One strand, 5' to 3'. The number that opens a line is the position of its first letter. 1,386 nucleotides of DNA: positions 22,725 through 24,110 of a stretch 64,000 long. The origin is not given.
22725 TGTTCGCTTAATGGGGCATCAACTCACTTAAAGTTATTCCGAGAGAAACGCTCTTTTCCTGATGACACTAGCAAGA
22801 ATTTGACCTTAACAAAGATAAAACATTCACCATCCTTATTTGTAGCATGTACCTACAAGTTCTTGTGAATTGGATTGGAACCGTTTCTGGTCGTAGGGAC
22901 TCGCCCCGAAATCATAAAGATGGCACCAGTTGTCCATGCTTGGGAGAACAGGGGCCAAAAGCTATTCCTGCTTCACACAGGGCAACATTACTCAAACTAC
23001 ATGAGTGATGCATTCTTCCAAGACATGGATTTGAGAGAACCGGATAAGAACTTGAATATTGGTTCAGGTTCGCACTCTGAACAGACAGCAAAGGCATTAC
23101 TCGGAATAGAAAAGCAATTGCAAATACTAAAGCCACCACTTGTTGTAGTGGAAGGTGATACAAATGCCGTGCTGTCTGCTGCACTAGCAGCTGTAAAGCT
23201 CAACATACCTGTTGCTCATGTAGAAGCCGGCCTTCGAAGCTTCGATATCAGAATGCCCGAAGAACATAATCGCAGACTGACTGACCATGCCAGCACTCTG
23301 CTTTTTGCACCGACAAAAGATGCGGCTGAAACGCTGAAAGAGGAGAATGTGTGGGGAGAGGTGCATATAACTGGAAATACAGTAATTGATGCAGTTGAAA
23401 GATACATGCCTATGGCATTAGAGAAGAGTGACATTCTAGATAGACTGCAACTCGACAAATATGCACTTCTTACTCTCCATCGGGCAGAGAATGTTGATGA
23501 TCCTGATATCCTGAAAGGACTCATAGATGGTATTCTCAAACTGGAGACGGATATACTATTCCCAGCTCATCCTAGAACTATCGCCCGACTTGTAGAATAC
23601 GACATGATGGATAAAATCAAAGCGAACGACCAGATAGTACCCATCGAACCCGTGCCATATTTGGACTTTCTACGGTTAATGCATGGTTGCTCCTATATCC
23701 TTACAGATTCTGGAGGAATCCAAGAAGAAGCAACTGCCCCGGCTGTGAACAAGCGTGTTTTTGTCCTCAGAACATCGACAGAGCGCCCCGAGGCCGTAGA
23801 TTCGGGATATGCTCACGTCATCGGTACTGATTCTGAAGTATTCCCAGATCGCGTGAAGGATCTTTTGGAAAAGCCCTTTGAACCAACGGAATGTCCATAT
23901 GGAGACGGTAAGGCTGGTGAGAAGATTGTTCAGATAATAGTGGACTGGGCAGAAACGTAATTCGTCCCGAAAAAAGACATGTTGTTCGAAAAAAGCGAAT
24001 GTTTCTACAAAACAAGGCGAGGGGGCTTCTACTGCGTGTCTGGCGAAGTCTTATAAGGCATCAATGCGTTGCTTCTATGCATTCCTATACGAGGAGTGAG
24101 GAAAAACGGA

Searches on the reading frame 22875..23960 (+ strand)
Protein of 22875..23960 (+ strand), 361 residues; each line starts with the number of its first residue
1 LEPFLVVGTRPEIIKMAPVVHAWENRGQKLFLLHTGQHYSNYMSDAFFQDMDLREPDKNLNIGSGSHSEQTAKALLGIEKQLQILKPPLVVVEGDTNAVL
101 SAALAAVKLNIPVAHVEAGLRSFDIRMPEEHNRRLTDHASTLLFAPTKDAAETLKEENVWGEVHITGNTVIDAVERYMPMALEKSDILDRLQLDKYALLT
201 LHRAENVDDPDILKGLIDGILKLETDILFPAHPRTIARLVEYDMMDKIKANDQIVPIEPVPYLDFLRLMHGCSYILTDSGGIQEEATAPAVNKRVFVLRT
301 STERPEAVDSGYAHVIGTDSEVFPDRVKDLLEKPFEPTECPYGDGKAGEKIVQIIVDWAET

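Call 13: search_protein_families(library=pfam, proteins=[window:22875-23960:+], max_evalue=0.00001)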
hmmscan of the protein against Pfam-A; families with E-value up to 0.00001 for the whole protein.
window:22875-23960:+ (361 aa): 1 family
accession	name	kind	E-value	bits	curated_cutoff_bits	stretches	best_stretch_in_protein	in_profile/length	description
PF02350.25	Epimerase_2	-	6.7e-98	328.2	30.6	1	28-355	9-346/347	UDP-N-acetylglucosamine 2-epimerase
